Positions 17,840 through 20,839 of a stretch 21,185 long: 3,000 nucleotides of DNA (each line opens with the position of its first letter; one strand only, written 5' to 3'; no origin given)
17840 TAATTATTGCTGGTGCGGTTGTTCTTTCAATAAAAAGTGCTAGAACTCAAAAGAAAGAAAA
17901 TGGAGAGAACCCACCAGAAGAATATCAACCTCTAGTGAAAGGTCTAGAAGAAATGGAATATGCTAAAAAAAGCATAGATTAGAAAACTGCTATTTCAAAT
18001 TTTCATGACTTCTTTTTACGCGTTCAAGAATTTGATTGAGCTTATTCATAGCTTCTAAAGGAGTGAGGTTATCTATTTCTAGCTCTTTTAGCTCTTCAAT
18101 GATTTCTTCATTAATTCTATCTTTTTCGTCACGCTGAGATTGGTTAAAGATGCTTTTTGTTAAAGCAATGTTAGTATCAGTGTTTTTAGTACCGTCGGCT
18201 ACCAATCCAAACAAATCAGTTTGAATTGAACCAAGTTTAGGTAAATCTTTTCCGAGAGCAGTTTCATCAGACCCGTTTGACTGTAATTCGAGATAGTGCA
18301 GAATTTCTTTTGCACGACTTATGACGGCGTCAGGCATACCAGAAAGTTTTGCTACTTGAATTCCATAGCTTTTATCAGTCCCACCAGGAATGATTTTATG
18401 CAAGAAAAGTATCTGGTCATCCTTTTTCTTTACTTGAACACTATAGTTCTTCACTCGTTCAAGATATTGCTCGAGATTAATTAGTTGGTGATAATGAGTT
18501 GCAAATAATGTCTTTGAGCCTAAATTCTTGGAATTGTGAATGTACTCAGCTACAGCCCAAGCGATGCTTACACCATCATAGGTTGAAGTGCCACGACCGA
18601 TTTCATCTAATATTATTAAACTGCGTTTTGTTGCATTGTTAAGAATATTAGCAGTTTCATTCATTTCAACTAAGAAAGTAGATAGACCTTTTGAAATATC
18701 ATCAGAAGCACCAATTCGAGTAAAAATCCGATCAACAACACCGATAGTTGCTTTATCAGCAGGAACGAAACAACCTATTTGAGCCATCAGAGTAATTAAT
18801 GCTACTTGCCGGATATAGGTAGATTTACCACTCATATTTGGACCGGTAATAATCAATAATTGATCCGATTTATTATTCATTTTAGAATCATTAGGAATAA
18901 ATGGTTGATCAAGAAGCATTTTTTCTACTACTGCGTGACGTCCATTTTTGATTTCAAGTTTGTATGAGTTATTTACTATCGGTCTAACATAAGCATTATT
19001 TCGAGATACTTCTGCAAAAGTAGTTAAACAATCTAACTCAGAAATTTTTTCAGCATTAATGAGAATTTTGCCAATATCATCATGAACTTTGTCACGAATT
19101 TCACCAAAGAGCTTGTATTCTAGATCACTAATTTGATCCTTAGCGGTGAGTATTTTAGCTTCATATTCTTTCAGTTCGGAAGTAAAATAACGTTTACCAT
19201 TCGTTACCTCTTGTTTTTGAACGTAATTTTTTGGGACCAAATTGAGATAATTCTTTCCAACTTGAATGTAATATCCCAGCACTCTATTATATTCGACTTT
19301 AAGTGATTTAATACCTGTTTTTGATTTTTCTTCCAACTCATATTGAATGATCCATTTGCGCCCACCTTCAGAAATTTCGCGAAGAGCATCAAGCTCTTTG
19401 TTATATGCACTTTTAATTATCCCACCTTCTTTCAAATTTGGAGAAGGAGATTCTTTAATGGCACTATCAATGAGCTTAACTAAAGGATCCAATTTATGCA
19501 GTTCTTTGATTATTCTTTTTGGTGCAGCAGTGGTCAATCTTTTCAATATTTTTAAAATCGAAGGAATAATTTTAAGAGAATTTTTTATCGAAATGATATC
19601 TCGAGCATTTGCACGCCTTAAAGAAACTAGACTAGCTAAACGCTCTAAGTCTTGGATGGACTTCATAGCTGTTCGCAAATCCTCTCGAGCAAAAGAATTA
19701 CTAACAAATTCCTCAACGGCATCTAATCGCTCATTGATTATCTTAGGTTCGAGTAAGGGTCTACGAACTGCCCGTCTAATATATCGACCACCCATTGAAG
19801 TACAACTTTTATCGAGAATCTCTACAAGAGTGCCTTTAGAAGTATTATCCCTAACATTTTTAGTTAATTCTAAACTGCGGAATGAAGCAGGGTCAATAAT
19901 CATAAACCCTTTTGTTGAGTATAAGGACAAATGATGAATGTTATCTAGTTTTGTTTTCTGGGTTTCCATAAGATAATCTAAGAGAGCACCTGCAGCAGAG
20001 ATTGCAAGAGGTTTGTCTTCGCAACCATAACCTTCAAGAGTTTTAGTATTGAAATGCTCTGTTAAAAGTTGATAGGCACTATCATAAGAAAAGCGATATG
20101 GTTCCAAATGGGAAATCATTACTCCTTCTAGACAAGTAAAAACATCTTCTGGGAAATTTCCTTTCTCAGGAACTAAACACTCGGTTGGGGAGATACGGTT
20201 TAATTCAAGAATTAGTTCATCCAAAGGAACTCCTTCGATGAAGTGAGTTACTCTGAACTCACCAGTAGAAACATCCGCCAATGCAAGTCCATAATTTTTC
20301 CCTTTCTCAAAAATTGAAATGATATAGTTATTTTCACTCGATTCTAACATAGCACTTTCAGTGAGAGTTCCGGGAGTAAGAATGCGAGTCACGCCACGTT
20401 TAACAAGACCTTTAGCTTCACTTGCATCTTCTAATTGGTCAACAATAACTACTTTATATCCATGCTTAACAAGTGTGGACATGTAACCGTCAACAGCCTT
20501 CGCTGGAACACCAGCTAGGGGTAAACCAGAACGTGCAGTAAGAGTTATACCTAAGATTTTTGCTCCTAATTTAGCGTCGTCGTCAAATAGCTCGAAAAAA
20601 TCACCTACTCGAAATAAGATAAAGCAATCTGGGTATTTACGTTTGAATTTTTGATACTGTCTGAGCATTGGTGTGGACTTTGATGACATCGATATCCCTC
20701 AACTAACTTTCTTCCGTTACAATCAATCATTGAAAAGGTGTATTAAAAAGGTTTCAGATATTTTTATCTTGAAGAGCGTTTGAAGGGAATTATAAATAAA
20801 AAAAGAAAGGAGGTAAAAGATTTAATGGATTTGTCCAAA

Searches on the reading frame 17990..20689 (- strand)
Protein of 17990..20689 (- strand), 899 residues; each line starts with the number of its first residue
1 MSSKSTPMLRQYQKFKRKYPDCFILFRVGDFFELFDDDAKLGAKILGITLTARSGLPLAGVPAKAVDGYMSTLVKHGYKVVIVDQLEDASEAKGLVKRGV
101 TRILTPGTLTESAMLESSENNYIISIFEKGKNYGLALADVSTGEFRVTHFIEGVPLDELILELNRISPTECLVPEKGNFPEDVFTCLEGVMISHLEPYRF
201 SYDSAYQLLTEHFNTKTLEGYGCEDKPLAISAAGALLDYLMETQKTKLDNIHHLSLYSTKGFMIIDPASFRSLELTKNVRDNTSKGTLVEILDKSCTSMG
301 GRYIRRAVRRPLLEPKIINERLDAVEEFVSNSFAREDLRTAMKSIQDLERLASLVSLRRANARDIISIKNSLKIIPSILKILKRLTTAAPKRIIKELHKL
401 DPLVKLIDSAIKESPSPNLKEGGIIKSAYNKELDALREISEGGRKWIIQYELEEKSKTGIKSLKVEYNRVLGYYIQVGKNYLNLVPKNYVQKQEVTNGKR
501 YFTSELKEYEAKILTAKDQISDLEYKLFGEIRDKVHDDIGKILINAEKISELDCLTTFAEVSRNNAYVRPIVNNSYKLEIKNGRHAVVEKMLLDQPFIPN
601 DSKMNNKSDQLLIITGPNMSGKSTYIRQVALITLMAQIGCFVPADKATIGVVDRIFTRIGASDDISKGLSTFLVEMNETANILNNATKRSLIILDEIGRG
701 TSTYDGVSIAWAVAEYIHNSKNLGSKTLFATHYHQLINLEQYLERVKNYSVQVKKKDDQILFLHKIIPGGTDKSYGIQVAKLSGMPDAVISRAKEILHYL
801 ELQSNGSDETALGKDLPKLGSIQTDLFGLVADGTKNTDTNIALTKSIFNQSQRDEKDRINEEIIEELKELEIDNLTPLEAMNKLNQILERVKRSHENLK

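Call 7: search_protein_families(library=pfam, proteins=[window:17990-20689:-], max_evalue=0.01)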
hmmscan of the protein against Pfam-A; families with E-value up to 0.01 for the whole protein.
window:17990-20689:- (899 aa): 6 families
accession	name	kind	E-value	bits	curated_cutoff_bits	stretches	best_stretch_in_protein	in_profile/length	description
PF00488.27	MutS_V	-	6.4e-87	290.8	30.2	1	612-801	1-188/188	MutS domain V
PF05192.23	MutS_III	-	4e-46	158.2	34.1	1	269-559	2-194/194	MutS domain III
PF01624.25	MutS_I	-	6.8e-38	129.8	20.6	1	6-112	1-112/113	MutS domain I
PF05188.22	MutS_II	-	6.6e-30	104.7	25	1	121-251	1-132/133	MutS domain II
PF05190.23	MutS_IV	-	9e-26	90.4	22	1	429-518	2-91/92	MutS family domain IV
PF13173.12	AAA_14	-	0.0092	16.4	27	0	609-699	2-73/129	AAA domain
